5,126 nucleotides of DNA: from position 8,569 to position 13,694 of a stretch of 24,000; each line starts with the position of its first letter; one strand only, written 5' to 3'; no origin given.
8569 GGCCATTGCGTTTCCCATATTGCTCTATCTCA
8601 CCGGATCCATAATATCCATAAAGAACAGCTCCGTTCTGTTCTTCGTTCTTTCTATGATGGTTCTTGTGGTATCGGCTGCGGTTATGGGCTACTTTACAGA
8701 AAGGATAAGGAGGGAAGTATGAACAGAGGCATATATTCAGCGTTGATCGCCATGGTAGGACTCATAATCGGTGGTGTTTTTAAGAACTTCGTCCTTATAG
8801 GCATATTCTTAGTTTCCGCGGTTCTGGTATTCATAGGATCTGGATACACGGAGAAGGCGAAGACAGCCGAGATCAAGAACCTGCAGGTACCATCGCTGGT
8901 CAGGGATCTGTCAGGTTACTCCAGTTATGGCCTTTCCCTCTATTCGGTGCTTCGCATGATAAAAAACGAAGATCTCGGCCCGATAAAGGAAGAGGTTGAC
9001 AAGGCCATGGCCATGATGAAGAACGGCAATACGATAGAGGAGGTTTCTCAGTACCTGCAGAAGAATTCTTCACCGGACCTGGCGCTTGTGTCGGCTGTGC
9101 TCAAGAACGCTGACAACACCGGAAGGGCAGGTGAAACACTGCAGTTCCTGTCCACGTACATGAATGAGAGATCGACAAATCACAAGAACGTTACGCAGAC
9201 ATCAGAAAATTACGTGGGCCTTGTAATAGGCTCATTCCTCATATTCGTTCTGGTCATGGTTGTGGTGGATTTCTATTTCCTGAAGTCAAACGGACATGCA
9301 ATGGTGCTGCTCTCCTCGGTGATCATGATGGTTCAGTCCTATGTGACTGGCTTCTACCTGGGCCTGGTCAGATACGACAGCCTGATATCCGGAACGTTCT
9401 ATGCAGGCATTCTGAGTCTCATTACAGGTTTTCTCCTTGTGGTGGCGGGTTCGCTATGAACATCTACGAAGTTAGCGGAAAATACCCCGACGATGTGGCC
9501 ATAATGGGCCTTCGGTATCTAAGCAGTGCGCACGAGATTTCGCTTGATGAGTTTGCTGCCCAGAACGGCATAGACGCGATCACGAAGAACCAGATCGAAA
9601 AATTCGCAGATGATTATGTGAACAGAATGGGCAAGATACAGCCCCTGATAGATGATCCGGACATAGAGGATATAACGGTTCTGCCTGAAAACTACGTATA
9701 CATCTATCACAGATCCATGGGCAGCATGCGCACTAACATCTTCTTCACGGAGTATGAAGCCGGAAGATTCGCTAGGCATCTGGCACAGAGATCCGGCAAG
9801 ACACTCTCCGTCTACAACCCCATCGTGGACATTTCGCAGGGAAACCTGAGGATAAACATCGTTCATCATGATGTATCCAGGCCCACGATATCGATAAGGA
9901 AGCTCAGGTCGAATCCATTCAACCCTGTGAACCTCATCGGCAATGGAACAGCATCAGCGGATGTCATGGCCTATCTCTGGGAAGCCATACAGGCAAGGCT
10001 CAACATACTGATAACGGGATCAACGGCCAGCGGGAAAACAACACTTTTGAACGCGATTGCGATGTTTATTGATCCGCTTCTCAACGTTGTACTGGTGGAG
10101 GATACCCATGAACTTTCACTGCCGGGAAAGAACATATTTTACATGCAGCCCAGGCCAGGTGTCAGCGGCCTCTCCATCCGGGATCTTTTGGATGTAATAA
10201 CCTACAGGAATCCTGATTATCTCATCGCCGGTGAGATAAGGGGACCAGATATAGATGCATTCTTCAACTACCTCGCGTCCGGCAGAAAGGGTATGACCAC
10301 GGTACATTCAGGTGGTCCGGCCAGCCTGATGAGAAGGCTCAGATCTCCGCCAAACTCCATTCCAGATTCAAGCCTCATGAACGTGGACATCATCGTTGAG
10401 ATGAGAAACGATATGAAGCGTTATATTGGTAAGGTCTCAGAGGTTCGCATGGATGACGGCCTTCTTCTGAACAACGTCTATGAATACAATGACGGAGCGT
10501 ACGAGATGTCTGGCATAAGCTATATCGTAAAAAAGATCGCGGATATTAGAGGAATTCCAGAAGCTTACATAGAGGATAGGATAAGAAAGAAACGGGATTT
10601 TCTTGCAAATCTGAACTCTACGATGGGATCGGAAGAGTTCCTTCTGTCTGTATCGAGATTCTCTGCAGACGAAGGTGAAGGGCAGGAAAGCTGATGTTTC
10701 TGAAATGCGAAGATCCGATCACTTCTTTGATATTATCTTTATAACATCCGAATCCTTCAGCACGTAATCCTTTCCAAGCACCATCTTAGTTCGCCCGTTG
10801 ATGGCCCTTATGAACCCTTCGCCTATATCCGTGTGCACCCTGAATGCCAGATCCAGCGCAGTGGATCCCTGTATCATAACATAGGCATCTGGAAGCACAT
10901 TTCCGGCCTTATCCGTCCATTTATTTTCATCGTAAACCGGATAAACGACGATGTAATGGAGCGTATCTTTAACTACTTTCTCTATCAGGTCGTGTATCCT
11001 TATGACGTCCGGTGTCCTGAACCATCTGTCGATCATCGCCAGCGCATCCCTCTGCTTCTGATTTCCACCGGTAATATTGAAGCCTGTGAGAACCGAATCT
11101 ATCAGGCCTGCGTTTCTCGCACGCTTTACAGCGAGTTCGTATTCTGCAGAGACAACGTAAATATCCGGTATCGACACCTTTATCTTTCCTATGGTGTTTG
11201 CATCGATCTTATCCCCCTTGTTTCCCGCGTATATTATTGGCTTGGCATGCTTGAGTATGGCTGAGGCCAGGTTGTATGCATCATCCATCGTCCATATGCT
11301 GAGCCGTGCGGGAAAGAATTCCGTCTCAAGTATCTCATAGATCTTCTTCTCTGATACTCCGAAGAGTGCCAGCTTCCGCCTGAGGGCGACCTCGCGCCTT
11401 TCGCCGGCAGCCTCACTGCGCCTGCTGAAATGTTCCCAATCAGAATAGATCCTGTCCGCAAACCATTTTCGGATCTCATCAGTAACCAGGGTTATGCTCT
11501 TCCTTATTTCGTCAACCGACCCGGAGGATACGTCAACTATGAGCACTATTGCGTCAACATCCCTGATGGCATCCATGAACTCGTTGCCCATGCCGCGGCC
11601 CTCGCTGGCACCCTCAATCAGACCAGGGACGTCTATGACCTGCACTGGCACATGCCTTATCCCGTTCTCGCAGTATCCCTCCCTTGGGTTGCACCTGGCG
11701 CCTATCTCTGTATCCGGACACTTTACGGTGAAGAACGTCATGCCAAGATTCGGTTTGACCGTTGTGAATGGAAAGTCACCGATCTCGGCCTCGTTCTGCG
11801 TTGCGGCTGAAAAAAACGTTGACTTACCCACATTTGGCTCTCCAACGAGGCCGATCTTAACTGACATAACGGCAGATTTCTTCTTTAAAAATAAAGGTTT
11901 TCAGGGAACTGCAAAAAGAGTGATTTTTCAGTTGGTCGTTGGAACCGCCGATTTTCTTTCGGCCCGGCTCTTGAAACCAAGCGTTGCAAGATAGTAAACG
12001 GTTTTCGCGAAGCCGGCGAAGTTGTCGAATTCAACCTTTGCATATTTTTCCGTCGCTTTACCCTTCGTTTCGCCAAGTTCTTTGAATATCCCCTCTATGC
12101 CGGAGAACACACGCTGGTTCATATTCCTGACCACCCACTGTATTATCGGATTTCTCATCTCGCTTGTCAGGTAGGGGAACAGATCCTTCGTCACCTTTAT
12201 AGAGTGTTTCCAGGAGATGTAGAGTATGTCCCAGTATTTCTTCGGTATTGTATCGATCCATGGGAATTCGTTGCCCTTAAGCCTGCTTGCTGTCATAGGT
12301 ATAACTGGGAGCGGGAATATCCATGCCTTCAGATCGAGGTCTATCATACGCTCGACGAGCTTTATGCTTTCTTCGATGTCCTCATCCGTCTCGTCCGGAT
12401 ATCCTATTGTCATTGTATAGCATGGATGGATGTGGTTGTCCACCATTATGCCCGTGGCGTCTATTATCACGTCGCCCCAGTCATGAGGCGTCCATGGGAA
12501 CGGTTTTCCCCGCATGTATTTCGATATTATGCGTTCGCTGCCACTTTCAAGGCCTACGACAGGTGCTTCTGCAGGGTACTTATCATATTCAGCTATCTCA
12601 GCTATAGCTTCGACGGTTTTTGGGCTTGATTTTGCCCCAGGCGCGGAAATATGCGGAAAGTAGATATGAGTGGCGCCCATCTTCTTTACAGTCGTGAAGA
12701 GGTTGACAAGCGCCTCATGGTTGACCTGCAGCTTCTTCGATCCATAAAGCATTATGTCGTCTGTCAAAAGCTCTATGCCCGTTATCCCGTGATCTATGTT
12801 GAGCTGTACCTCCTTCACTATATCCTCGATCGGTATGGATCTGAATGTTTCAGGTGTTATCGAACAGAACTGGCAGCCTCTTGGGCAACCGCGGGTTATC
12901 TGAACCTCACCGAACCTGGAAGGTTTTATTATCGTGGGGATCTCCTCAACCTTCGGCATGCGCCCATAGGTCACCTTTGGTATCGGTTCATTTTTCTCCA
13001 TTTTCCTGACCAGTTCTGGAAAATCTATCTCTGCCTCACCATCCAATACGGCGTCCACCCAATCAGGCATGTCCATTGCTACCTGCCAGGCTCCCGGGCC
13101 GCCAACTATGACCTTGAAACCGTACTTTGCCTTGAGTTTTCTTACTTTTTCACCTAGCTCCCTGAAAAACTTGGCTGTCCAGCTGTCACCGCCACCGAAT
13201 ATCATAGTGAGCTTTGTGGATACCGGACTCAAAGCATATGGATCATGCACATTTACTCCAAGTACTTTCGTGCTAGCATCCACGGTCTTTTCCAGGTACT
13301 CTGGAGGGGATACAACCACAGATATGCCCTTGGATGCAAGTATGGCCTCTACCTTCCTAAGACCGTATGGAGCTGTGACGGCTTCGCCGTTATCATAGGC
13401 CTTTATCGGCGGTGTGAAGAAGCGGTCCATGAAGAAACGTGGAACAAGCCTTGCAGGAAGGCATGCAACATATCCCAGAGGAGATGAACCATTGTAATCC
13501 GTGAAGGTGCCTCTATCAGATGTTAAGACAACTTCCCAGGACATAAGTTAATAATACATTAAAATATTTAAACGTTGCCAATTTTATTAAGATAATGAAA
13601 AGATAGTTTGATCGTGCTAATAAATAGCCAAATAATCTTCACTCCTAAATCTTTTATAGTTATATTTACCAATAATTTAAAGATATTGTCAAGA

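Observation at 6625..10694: Compact, pilin-less type IV filament-like operon: degenerate ATPase, two split platform proteins, active ATPase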

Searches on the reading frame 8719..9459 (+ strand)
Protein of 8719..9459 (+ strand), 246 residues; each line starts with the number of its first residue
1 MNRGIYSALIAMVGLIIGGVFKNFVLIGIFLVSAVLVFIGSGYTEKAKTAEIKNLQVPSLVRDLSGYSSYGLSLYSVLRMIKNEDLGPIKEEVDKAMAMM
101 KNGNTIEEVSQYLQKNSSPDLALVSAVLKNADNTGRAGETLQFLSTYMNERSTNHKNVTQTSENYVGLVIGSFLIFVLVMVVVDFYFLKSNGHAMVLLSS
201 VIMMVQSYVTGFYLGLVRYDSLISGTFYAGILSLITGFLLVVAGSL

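Call 5: search_protein_families(library=pfam, proteins=[window:8719-9459:+], max_evalue=1)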
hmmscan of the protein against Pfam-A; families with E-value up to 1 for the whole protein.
window:8719-9459:+ (246 aa): 3 families
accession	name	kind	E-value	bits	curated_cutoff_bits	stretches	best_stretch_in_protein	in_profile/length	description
PF00482.28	T2SSF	-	2.2e-11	44.3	25.2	1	61-183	2-124/125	Type II secretion system (T2SS), protein F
PF06127.16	Mpo1-like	-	0.09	13.3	24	0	9-55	30-76/95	2-hydroxy-palmitic acid dioxygenase Mpo1-like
PF00637.26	Clathrin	-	0.24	11.6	29.6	0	74-137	26-89/143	Region in Clathrin and VPS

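Call 6: search_protein_families(library=ncbifam, proteins=[window:8719-9459:+], max_evalue=1)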
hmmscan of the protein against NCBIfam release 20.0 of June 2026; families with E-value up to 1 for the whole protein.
window:8719-9459:+ (246 aa): 4 families
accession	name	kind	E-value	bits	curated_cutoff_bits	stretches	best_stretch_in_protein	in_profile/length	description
NF046075.1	UpsF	equivalog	1.5e-06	27.2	400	1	25-204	281-458/484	membrane pilin protein UpsF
NF041012.2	T4P_ComGB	equivalog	3.8e-05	23.2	240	1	60-181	6-121/332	competence type IV pilus assembly protein ComGB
NF004705.1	PRK06041.1-3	equivalog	0.00049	19.2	400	1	5-241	193-452/465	archaellar assembly protein ArlJ/FlaJ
TIGR02120.1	GspF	equivalog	0.017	14.4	424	1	46-204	54-213/401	type II secretion system inner membrane protein GspF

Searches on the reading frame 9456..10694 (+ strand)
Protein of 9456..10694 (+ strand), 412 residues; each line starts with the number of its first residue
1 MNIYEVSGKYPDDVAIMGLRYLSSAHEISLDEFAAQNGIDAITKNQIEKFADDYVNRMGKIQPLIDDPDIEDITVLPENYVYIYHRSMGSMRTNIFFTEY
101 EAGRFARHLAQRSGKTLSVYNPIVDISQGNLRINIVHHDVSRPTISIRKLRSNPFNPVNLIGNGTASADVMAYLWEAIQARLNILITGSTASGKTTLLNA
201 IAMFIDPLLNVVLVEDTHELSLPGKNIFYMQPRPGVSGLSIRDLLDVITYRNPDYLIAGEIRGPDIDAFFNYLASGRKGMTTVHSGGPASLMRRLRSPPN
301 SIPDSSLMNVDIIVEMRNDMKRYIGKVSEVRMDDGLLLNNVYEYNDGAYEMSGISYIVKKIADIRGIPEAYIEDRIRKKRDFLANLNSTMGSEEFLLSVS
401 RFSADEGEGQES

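Call 5: search_protein_families(library=pfam, proteins=[window:9456-10694:+], max_evalue=1)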
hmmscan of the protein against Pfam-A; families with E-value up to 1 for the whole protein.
window:9456-10694:+ (412 aa): 12 families
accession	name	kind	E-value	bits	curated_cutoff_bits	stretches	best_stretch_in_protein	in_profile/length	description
PF00437.27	T2SSE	-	7.5e-21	74.6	24.9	1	132-296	95-256/370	Type II/IV secretion system protein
PF13555.12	AAA_29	-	0.00027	21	27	1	183-206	24-47/61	P-loop containing region of AAA domain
PF13476.12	AAA_23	-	0.0035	18.4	27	1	184-203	22-41/201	AAA domain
PF00005.33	ABC_tran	-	0.021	15.9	25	1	183-215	13-45/137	ABC transporter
PF01580.24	FtsK_SpoIIIE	-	0.05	13.5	24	1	182-201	40-59/221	FtsK/SpoIIIE family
PF09818.15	ABC_ATPase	-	0.062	12.8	23.2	1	184-203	82-101/283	P-loop domain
PF20720.3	nSTAND3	-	0.12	12.5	27.2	1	179-203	15-39/155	Novel STAND NTPase 3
PF06414.18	Zeta_toxin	-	0.12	12.2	22.3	1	183-216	18-51/199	Zeta toxin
PF13191.12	AAA_16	-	0.13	13.2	32.6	1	181-202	23-45/167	AAA ATPase domain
PF13521.12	AAA_28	-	0.16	12.6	27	1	184-203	2-21/164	AAA domain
PF03205.20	MobB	-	0.18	12.1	26.6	0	185-206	3-25/133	Molybdopterin guanine dinucleotide synthesis protein B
PF13401.12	AAA_22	-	0.23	12.2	27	1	181-206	5-30/130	AAA domain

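Call 6: search_protein_families(library=ncbifam, proteins=[window:9456-10694:+], max_evalue=1)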
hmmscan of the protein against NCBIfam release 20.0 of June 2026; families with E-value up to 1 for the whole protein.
window:9456-10694:+ (412 aa): 35 families (the best 25 are shown)
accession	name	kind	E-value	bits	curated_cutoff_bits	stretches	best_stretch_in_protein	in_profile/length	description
NF058587.1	archaellum_moto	equivalog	6.4e-53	180.3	550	1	52-385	142-498/527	archaellum flagellar ATPase motor FlaI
TIGR03819.1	heli_sec_ATPase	hypoth_equivalog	2.3e-34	119.1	373.15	1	53-295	47-297/340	TadA family conjugal transfer-associated ATPase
NF053672.1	bindosome_BasE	exception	1.2e-33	116.7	1000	1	33-345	111-442/512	bindosome assembly system ATPase subunit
TIGR02788.1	VirB11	equivalog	3.4e-26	92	249.95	2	167-297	130-264/308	P-type DNA transfer ATPase VirB11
TIGR02782.1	TrbB_P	equivalog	2.8e-24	86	304.55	1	60-298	13-255/303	P-type conjugative transfer ATPase TrbB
NF010469.0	PRK13894.1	subfamily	2.4e-17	63.3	508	1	63-351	29-317/320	conjugal transfer ATPase TrbB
NF010407.0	PRK13833.1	subfamily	9.3e-16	58.1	499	1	139-299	102-263/323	conjugal transfer protein TrbB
NF010475.0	PRK13900.1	equivalog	1.1e-14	54.3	389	1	167-327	146-322/333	type IV secretion system ATPase VirB11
NF010425.0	PRK13851.1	equivalog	1.9e-12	46.7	461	1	166-309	147-294/344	type IV secretion system protein VirB11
NF041000.1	ATPase_ComGA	equivalog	2.8e-08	33.1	300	1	129-296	80-243/267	competence type IV pilus ATPase ComGA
NF007755.0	PRK10436.1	equivalog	1.3e-07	30.7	617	1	180-266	218-302/465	type II secretion system protein GspE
TIGR02533.1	type_II_gspE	equivalog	8.1e-07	28.1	630.25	1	184-295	246-356/486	type II secretion system ATPase GspE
TIGR02538.1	type_IV_pilB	equivalog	1.5e-06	27.1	675.65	1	183-263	318-396/564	type IV-A pilus assembly ATPase PilB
NF053534.1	T4PilAsmATPsTfpB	equivalog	2.4e-05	23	850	1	175-293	328-447/584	type IV pilus assembly ATPase TfpB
TIGR01420.1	pilT_fam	subfamily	4.9e-05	22.7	319.1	1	184-292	125-236/343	PilT/PilU family type 4a pilus ATPase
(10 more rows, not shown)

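Call 18: find_homologous_proteins(query=window:9456-10691:+, max_evalue=1e-20)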
Query window:9456-10691:+ (412 aa): 2208 proteins with E <= 1e-20 among 8000 candidates; the best 120 are listed.
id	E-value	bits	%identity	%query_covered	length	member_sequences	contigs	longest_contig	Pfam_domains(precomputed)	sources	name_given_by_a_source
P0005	3.1e-269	911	100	100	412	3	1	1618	PF00437.27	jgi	-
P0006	3.6e-222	756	81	98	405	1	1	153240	PF00437.27,PF27713.1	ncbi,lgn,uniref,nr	ncbi:type II/IV secretion system ATPase subunit [Thermoplasma sp.]|uniref:type II/IV secretion syste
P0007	1.7e-205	701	73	100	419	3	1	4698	PF00437.27,PF27713.1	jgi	-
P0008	1.9e-178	612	92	73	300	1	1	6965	PF00437.27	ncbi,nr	ncbi:MAG: type II/IV secretion system ATPase subunit, partial [Thermoplasma acidophilum]|nr:type II/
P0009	1.1e-113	399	46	97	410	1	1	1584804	PF00437.27,PF27713.1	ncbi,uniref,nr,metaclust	ncbi:flagella-related protein I [Thermoplasma volcanium GSS1]|uniref:Flagella-related protein I n=1 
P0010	5.2e-87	311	36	99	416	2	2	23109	PF00437.27,PF27713.1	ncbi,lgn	-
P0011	2.0e-52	197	33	89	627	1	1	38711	PF00437.27,PF27713.1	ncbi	ncbi:MAG: ATPase, T2SS/T4P/T4SS family [Candidatus Methanospirareceae archaeon]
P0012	1.4e-51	194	38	78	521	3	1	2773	PF00437.27,PF27713.1,PF20720.4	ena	-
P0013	2.3e-51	193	36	78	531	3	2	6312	PF23989.1,PF00437.27,PF27713.1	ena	-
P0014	2.4e-51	193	36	80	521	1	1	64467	PF23989.1,PF00437.27,PF27713.1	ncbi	-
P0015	3.2e-51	193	35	84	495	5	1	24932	PF00437.27,PF27713.1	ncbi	-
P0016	3.9e-51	193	33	91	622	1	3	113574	PF00437.27,PF27713.1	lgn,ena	-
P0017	4.1e-51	192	33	90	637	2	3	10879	PF00437.27,PF27713.1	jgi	jgi:flagellar protein FlaI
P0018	4.3e-51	192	37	80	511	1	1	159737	PF00437.27,PF00005.34,PF13476.13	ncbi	-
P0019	7.3e-51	192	33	89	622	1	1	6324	PF00437.27,PF27713.1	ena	-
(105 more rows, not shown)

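Call 20: find_encoding_contigs(protein=P0010, flank=10000, max_places=3)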
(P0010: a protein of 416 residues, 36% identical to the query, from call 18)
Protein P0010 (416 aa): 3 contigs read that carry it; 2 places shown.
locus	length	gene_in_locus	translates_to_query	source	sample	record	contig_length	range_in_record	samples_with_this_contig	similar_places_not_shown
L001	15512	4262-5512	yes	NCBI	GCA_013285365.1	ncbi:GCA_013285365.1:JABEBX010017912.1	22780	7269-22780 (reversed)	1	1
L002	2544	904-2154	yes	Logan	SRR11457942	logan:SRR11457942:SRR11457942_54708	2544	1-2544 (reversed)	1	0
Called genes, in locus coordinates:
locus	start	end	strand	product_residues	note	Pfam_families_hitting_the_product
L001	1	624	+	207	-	?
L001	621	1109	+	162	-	PF00583:Acetyltransf_1, PF13673:Acetyltransf_10, PF13508:Acetyltransf_7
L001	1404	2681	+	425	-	PF00437:T2SSE (weak)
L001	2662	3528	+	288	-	PF00482:T2SSF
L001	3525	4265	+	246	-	PF00482:T2SSF (weak)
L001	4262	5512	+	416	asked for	PF00437:T2SSE, PF27713:UCP018868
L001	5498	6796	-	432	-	PF00999:Na_H_Exchanger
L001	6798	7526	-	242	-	PF02540:NAD_synthase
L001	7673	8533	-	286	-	PF00763:THF_DHG_CYH, PF02882:THF_DHG_CYH_C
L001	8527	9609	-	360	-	PF08240:ADH_N, PF16912:Glu_dehyd_C, PF00107:ADH_zinc_N (weak)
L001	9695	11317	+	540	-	PF00224:PK, PF02887:PK_C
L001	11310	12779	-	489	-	PF00171:Aldedh, PF05893:LuxC (weak)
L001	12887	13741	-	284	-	-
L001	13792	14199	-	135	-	PF01986:DUF123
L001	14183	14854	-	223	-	PF01209:Ubie_methyltran, PF13489:Methyltransf_23 (weak), PF13847:Methyltransf_31, PF08241:Methyltransf_11, PF08242:Methyltransf_12, PF13649:Methyltransf_25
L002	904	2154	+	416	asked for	PF00437:T2SSE, PF27713:UCP018868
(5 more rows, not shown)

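Call 21: find_encoding_contigs(protein=P0009, flank=10000, max_places=2)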
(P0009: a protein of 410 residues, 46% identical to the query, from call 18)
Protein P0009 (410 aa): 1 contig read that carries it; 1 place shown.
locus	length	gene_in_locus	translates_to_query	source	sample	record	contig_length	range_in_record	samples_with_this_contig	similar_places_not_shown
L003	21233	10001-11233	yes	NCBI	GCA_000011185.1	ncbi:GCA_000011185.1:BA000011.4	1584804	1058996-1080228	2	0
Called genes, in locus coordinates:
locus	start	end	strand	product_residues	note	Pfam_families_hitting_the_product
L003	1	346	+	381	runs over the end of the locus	PF00155:Aminotran_1_2, PF01041:DegT_DnrJ_EryC1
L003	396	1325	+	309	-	PF22700:MVD-like_N (weak), PF00288:GHMP_kinases_N, PF08544:GHMP_kinases_C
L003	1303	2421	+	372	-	PF01053:Cys_Met_Meta_PP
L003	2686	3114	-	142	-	PF03625:DUF302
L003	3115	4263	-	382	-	PF01926:MMR_HSR1, PF02421:FeoB_N (weak), PF08438:YGR210-like_G4, PF02824:TGS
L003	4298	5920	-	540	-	PF04055:Radical_SAM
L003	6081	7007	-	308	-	PF01435:Peptidase_M48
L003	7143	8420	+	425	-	PF27713:UCP018868 (weak)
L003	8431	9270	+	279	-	PF00482:T2SSF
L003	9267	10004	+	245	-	PF00482:T2SSF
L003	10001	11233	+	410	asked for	PF00437:T2SSE, PF27713:UCP018868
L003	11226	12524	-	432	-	PF00999:Na_H_Exchanger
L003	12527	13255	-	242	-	PF02540:NAD_synthase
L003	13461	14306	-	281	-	PF00763:THF_DHG_CYH, PF02882:THF_DHG_CYH_C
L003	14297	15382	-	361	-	PF08240:ADH_N, PF16912:Glu_dehyd_C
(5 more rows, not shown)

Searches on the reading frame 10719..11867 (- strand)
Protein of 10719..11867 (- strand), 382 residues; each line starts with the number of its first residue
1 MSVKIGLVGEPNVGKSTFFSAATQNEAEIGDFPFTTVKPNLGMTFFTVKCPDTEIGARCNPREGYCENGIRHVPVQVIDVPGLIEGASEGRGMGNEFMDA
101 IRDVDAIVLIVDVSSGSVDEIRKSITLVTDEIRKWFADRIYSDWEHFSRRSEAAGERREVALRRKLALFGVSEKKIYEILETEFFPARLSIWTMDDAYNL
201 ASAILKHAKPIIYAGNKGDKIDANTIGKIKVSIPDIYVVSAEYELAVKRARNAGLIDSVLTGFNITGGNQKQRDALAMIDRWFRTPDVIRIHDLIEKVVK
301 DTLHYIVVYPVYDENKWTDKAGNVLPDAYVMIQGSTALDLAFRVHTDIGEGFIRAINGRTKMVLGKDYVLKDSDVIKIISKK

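Call 66: search_protein_families(library=pfam, proteins=[window:10719-11867:-], max_evalue=0.001)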
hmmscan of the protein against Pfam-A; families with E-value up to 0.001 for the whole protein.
window:10719-11867:- (382 aa): 5 families
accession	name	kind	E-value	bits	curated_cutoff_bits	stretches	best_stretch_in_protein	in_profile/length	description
PF01926.29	MMR_HSR1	-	8.7e-20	71.4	21.9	1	4-126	1-97/113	50S ribosome-binding GTPase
PF08438.16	YGR210-like_G4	-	2.1e-17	64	24.7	1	214-313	1-108/108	Obg-like GTPase YGR210-like, G4 motif-containing domain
PF02824.27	TGS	-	4.9e-09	36.5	22.2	1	324-379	4-59/60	TGS domain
PF02421.24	FeoB_N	-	1e-07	32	27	1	4-42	2-40/156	Ferrous iron transport protein B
PF06071.19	YchF-GTPase_C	-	0.00068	20.1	27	0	329-355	15-41/84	Protein of unknown function (DUF933)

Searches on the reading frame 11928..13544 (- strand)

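Call 66: search_protein_families(library=pfam, proteins=[window:11928-13544:-], max_evalue=0.001)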
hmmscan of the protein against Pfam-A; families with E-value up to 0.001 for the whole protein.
window:11928-13544:- (538 aa): 1 family
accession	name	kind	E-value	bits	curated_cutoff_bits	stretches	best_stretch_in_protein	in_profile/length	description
PF04055.27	Radical_SAM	-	2.9e-16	60.5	29.5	1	215-397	2-166/166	Radical SAM superfamily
